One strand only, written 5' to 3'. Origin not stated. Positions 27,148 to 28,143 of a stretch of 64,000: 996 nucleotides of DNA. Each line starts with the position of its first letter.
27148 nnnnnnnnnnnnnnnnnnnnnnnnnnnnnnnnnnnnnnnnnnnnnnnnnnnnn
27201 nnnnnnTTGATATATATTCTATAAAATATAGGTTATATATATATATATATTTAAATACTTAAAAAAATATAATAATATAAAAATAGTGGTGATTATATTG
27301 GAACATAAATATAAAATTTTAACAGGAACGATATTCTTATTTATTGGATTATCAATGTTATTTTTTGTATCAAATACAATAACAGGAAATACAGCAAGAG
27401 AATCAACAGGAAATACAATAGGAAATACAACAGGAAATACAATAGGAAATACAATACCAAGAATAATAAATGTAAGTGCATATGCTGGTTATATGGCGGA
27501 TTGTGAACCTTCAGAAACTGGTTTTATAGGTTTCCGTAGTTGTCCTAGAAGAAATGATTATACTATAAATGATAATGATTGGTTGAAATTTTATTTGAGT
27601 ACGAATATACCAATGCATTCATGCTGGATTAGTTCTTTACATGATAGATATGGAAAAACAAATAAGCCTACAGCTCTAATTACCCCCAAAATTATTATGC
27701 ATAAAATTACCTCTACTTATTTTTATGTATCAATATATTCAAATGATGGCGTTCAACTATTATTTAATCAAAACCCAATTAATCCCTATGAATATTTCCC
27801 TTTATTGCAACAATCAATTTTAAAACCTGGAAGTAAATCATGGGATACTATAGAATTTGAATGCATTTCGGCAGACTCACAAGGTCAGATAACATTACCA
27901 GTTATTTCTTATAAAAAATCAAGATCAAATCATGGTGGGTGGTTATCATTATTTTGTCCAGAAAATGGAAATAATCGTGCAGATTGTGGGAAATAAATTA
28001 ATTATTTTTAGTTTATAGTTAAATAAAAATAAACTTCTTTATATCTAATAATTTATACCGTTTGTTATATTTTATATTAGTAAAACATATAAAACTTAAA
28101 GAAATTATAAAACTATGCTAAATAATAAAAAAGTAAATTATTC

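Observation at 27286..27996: Paralog A of a small Cys-rich secreted protein family with pilin-like N-terminus and sequons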

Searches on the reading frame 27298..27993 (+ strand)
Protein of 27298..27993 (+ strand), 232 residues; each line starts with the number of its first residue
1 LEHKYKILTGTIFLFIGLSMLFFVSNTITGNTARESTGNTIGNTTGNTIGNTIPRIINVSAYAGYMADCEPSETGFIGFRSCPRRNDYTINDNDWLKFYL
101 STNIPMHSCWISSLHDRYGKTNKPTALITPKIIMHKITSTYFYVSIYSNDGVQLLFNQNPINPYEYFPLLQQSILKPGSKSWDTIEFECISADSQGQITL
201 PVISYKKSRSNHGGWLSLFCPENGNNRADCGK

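Call 11: search_protein_families(library=pfam, proteins=[window:27298-27993:+], max_evalue=0.01)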
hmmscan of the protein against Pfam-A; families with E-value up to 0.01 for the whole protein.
window:27298-27993:+ (232 aa): 0 families

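Call 13: find_homologous_proteins(query=window:27298-27993:+, max_evalue=0.01)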
Query window:27298-27993:+ (232 aa): 1 proteins with E <= 0.01 among 149 candidates.
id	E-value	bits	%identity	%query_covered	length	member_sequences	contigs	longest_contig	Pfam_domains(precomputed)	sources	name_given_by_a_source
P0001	2.2e-144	497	100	92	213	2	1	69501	-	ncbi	-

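Call 14: find_encoding_contigs(protein=P0001, flank=3000, max_places=3)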
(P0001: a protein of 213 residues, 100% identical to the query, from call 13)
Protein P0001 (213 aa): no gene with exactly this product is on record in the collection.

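Call 22: search_protein_families(library=ncbifam, proteins=[window:27298-27993:+], max_evalue=0.001)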
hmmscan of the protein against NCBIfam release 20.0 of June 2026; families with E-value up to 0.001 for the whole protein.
window:27298-27993:+ (232 aa): 0 families

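Call 23: search_protein_representatives(protein=window:27298-27993:+)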
Query: 232 residues. Proteins with E-value up to 0.001 (for the whole library): 3; up to 1e-10: 1; up to 1e-30: 1. The best 3 are listed.
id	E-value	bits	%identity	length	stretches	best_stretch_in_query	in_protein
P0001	6.9e-145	497.2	100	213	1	20-232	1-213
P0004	3.2e-07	46.6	43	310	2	52-122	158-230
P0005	8.8e-05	38.6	34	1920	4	137-180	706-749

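Call 30: find_encoding_contigs(protein=P0004, flank=8000, max_places=5)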
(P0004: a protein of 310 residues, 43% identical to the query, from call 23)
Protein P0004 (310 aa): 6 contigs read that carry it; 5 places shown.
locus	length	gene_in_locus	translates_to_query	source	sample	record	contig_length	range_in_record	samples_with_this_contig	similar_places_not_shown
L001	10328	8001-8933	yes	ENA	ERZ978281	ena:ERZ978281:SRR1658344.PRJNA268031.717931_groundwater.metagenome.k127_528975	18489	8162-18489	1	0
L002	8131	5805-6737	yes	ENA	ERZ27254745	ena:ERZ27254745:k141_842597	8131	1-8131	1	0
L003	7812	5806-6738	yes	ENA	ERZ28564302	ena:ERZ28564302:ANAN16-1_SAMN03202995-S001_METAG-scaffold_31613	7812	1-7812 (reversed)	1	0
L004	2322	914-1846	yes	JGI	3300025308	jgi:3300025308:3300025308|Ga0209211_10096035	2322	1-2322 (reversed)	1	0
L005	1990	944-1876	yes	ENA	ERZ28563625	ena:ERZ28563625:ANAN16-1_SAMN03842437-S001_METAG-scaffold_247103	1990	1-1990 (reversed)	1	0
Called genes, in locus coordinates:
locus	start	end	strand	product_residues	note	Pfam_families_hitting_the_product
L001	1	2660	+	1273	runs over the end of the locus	-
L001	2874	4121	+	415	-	PF00795:CN_hydrolase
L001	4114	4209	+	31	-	-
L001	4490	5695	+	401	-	PF13173:AAA_14, PF13635:DUF4143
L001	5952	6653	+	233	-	-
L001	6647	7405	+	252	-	PF08843:AbiEii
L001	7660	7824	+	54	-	-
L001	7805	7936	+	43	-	-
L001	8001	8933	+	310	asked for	-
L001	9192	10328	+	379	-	?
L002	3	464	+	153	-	?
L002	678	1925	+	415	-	PF00795:CN_hydrolase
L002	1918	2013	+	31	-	-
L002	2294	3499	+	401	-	PF13173:AAA_14, PF13635:DUF4143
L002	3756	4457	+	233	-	-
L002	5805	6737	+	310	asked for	-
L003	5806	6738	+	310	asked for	-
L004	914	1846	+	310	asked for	-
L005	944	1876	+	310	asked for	-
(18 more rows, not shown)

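Call 34: find_encoding_contigs(protein=P0003, flank=2000, max_places=4)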
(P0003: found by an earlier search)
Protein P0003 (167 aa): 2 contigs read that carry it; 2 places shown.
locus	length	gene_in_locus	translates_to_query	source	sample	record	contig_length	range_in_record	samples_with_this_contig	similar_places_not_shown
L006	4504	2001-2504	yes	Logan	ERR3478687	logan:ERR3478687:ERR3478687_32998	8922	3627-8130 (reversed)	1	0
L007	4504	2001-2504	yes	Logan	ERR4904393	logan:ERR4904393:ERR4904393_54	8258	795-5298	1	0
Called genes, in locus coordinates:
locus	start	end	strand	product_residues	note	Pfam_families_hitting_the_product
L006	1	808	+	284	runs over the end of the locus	PF01040:UbiA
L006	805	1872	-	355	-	PF04015:DUF362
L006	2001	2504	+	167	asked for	-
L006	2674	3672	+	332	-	PF00953:Glycos_transf_4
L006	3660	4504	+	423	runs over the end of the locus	PF01943:Polysacc_synt, PF13440:Polysacc_synt_3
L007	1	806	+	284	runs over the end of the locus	PF01040:UbiA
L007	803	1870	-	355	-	PF04015:DUF362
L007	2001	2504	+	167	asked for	-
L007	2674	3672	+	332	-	PF00953:Glycos_transf_4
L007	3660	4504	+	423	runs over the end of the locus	PF01943:Polysacc_synt, PF13440:Polysacc_synt_3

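Call 35: find_encoding_contigs(protein=P0002, flank=2000, max_places=4)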
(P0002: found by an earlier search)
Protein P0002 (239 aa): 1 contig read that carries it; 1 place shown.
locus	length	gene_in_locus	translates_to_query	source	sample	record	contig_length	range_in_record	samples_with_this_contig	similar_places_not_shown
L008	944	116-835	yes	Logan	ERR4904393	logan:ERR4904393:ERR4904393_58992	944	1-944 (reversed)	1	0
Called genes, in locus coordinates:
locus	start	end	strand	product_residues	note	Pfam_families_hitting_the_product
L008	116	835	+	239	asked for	-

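Call 40: search_protein_families(library=pfam, proteins=[window:27298-27993:+, P0004], max_evalue=10)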
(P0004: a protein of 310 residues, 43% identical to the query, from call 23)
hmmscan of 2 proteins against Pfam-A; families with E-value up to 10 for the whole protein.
window:27298-27993:+ (232 aa): 2 families
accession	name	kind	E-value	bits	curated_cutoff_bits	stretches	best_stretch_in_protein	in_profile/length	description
PF14583.12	Pectate_lyase22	-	0.027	13.6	30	1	125-169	24-65/386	Oligogalacturonate lyase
PF10031.14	DUF2273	-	0.065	13.7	25.4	1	2-23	4-25/48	Small integral membrane protein (DUF2273)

P0004 (310 aa): 1 family
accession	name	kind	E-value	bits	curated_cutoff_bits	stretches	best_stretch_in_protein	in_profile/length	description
PF00792.30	PI3K_C2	-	0.048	14.1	26.4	1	196-242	31-79/136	Phosphoinositide 3-kinase C2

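Call 73: search_protein_families(library=phrogs, proteins=[window:27298-27993:+, P0004], max_evalue=0.01)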
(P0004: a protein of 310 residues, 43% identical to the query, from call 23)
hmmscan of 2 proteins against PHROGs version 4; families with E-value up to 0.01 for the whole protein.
window:27298-27993:+ (232 aa): 0 families

P0004 (310 aa): 0 families

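Call 74: search_protein_families(library=padloc, proteins=[window:27298-27993:+, P0004], max_evalue=0.01)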
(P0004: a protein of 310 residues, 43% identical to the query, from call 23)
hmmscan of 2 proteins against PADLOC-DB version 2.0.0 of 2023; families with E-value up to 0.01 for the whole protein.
window:27298-27993:+ (232 aa): 0 families

P0004 (310 aa): 0 families

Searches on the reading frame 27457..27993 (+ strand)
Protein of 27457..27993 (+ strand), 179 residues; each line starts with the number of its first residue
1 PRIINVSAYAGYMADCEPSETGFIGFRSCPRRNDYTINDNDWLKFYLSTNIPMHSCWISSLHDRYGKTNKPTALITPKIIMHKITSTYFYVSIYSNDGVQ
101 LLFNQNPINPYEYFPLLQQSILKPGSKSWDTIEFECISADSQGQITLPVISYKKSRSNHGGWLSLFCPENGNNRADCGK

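Call 29: find_homologous_proteins(query=A3, max_evalue=0.1)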
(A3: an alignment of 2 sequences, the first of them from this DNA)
Query A3 (2 sequences) (179 aa, profile of the alignment): 2 proteins with E <= 0.1 among 191 candidates.
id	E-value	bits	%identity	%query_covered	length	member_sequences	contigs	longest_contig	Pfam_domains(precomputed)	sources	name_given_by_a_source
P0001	1.3e-102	360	100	100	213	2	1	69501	-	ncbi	-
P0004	7.7e-73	262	30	92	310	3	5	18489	-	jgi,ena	-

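Call 33: find_related_loci(query=A3, collection=genome_contigs, flank=10000)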
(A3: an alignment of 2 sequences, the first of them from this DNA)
Query A3 (179 aa) in genome_contigs; peptide patterns used: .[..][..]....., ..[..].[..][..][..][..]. (x = any residue, [..] = any of these).
26 stretches matched a pattern, but none encodes a relative of the query by tblastn (E <= 1e-3).

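Call 36: predict_structure(alignment_id=A3)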
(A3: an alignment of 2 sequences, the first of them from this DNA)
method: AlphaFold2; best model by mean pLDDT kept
length: 179 residues; sequences in the alignment: 2
mean_pLDDT: 44.2   pTM: 0.45
mean pLDDT of the five models: 44.2, 43.9, 41.4, 39.9, 39.7
residues with pLDDT >= 90: 0; 70-90: 0; 50-70: 66; < 50: 113
segments of 3 or more residues with pLDDT < 50: 1-3, 17-30, 32-41, 71-128, 157-179
pLDDT, mean of each block of 10 residues (from residue 1): 50 48 39 46 51 55 53 36 34 33 32 28 38 62 61 51 37 42
secondary structure, 60 per line:
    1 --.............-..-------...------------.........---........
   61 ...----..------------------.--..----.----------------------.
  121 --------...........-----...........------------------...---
elements in order: E3-12 E26-28 E41-49 E53-63 E129-139 E145-155

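Call 39: search_solved_structures(query=A3, max_evalue=10)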
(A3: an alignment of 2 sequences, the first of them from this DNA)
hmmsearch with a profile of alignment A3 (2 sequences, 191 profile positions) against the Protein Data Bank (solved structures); distinct sequences matched with E-value up to 10: 1.
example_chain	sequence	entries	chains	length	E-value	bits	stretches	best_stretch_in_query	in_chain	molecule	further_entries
3lor_A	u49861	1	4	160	0.63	13.1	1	18-84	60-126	Thiol-disulfide isomerase and thioredoxins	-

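Call 57: fold_search(model_id=the predicted structure, library=pdb)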
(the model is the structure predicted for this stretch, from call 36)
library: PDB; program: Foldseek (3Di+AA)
matches with E <= 10: 215; with E <= 0.001: 0
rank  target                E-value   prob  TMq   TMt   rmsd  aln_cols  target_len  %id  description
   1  5t9g_B                2.0e-01  0.12  0.20  0.06  18.0       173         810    6  Crystal structure of BuGH2Cwt in complex with Galactoisofagomine (released 2017-09-13)
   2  5mr3_B                2.9e-01  0.13  0.21  0.27  13.4       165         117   10  Crystal structure of red abalone egg VERL repeat 2 with linker in complex with sperm lysin at 1.8 A resolution (released 2017-06-14)
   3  5t9a_B                3.4e-01  0.09  0.20  0.06  18.3       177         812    7  Crystal structure of BuGH2Cwt (released 2017-09-13)
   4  2l7q_MODEL_1_A        4.0e-01  0.21  0.24  0.31  10.1       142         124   10  Solution NMR structure of conjugate transposon protein BVU_1572(27-141) from Bacteroides Vulgatus, Northeast S (released 2010-12-29)
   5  3eaa_A                4.8e-01  0.06  0.17  0.18  14.6       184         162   10  Structure of a type six secretion system protein (released 2009-08-25)
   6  1y12_B                5.9e-01  0.05  0.18  0.19  18.3       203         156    5  Structure of a hemolysin-coregulated protein from Pseudomonas aeruginosa (released 2005-01-25)
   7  3umn_A                6.2e-01  0.08  0.20  0.25  11.7       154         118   10  Crystal Structure of Lamin-B1 (released 2011-11-30)
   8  4ksr_A                7.4e-01  0.10  0.16  0.06  13.8       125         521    6  Crystal Structure of the Vibrio cholerae ATPase GspE Hexamer (released 2013-09-04)
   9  2z3f_F                8.2e-01  0.13  0.26  0.28   9.0       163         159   10  Crystal structure of spCia1/Asf1 complexed with Cac2 peptide (released 2008-03-11)
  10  4rrp_N                8.2e-01  0.10  0.23  0.26  12.5       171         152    9  Crystal Structure of the Fab complexed with antigen Asf1p, Northeast Structural Genomics Consortium (NESG) Target PdR1 (released 2014-12-31)
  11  5mr3_F                8.7e-01  0.08  0.20  0.29  11.9       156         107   10  Crystal structure of red abalone egg VERL repeat 2 with linker in complex with sperm lysin at 1.8 A resolution (released 2017-06-14)
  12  6m3u_B                8.7e-01  0.07  0.14  0.11  17.2       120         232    9  Crystal structure of the mouse endonuclease EndoG(H138A/C100A), space group C2 (released 2021-10-20)
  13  6njt_A                9.2e-01  0.06  0.13  0.11  17.3       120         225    9  Mouse endonuclease G mutant - H97A (released 2020-01-08)
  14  6lyf_C                9.7e-01  0.07  0.14  0.12  16.6       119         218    9  Crystal structure of the mouse endonuclease EndoG(H138A/Se-Met) (released 2020-08-12)
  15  5t9a_C                9.7e-01  0.04  0.18  0.06  20.7       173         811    8  Crystal structure of BuGH2Cwt (released 2017-09-13)
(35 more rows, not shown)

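Call 62: find_related_loci(query=A3, collection=metagenome_contigs, flank=6000)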
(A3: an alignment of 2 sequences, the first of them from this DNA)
Query A3 (179 aa) in metagenome_contigs; peptide patterns used: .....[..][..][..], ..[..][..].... (x = any residue, [..] = any of these).
226 stretches matched a pattern; 1 encode a relative of the query (tblastn E <= 1e-3); 1 distinct loci.
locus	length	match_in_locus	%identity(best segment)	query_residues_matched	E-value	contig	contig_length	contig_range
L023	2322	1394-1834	30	2-166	7e-17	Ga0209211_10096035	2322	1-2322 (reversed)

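Call 63: find_related_loci(query=A3, collection=viral_contigs, flank=6000)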
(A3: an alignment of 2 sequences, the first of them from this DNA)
Query A3 (179 aa) in viral_contigs; peptide patterns used: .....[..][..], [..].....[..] (x = any residue, [..] = any of these).
119 stretches matched a pattern, but none encodes a relative of the query by tblastn (E <= 1e-3).
